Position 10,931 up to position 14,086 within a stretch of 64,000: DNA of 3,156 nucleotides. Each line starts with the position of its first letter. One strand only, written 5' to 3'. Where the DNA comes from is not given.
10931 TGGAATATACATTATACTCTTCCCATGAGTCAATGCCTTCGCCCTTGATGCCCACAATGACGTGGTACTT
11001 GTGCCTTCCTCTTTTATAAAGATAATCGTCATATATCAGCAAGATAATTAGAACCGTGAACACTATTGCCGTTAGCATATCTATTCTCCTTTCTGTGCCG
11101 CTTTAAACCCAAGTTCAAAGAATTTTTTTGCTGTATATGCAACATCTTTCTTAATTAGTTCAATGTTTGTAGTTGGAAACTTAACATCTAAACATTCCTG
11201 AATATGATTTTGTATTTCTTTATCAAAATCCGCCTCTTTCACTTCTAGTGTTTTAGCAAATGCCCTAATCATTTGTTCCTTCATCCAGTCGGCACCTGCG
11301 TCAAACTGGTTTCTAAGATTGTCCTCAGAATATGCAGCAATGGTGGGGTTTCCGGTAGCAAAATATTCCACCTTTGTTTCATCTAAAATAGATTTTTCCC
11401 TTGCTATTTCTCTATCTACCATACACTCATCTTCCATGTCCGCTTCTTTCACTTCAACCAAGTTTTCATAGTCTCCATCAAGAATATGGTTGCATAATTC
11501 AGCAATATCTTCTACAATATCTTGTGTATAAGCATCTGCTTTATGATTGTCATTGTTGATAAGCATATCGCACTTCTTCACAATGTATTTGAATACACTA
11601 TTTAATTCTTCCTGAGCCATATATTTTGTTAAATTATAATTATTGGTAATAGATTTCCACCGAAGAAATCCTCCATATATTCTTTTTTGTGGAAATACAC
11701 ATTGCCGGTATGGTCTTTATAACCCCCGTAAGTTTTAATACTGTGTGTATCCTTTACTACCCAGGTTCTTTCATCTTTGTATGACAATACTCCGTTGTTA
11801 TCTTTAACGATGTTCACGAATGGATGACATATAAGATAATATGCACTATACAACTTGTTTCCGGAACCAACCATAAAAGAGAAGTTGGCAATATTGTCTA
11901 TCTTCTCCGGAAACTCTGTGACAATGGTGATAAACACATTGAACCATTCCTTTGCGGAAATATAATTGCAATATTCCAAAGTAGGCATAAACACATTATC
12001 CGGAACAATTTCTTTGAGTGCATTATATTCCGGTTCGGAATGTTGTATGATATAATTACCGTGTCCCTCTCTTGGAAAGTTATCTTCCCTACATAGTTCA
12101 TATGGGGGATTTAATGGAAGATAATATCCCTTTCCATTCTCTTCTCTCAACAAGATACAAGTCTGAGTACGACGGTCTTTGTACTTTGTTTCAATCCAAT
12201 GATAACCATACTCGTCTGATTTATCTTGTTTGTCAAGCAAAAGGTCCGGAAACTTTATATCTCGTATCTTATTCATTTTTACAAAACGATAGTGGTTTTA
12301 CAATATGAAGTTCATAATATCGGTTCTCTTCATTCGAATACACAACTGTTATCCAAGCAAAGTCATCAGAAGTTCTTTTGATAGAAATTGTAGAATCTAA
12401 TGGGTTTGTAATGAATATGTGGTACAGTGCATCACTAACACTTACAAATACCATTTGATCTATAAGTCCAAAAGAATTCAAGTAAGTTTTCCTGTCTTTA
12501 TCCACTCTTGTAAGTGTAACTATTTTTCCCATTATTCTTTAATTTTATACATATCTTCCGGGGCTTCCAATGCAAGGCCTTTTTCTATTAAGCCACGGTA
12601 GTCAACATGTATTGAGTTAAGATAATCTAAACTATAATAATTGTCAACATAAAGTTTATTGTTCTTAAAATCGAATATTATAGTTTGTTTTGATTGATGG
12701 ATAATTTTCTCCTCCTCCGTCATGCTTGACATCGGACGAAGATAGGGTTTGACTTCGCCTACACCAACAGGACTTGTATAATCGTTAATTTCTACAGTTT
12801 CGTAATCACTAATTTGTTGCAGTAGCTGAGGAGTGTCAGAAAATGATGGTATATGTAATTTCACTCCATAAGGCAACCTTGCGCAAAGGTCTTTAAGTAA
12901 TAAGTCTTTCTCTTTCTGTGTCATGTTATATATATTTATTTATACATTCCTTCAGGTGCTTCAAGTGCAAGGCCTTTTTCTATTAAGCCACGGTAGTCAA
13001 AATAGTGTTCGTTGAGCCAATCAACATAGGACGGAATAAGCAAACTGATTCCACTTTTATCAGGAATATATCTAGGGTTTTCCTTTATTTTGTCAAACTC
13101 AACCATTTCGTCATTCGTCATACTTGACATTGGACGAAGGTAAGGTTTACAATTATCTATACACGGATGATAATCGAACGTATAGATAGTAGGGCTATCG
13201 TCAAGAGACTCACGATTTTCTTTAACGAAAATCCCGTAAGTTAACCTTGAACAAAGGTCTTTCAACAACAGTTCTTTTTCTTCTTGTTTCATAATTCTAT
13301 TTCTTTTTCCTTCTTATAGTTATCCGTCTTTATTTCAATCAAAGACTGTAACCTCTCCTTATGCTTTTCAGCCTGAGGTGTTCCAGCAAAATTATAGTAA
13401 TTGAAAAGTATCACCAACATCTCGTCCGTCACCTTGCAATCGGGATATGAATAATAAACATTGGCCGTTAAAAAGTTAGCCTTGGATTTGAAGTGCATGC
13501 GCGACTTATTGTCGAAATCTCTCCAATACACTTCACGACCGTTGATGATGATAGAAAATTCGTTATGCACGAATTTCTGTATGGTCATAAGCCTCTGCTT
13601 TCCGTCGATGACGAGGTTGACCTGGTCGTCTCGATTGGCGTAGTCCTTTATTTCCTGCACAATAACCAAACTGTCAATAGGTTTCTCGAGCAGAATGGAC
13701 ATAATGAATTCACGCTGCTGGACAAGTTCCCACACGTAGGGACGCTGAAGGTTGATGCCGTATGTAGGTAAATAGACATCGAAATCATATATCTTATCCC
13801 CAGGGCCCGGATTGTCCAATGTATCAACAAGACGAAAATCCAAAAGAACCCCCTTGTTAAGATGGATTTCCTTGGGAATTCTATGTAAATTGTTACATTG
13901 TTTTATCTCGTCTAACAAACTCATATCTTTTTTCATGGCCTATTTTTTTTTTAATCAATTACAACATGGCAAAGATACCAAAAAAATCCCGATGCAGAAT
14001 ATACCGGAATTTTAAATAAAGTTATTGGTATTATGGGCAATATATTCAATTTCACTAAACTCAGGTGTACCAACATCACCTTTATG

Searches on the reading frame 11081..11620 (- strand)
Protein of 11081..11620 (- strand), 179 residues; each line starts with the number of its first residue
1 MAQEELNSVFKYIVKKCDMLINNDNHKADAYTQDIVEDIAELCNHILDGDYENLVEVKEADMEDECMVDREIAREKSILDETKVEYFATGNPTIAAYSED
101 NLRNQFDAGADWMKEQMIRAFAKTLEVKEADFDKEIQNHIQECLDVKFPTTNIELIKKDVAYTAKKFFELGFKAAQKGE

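Call 24: search_protein_families(library=pfam, proteins=[window:11081-11620:-], max_evalue=0.01)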
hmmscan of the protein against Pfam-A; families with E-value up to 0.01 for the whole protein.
window:11081-11620:- (179 aa): 2 families
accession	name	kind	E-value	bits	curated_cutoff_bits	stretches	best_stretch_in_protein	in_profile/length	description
PF20003.4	fvmX5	-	0.0051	17.1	24.2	1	55-142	66-153/187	FtsH ternary system domain X5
PF16789.10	YscO-like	-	0.0089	16.5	27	0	54-165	9-119/161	YscO-like protein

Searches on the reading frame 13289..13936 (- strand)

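Call 24: search_protein_families(library=pfam, proteins=[window:13289-13936:-], max_evalue=0.01)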
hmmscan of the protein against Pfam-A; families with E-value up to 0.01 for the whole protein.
window:13289-13936:- (215 aa): 1 family
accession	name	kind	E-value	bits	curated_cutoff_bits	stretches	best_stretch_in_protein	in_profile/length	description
PF03235.19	GmrSD_N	-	1.5e-14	55.1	33.2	1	63-184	17-151/199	GmrSD restriction endonuclease, N-terminal domain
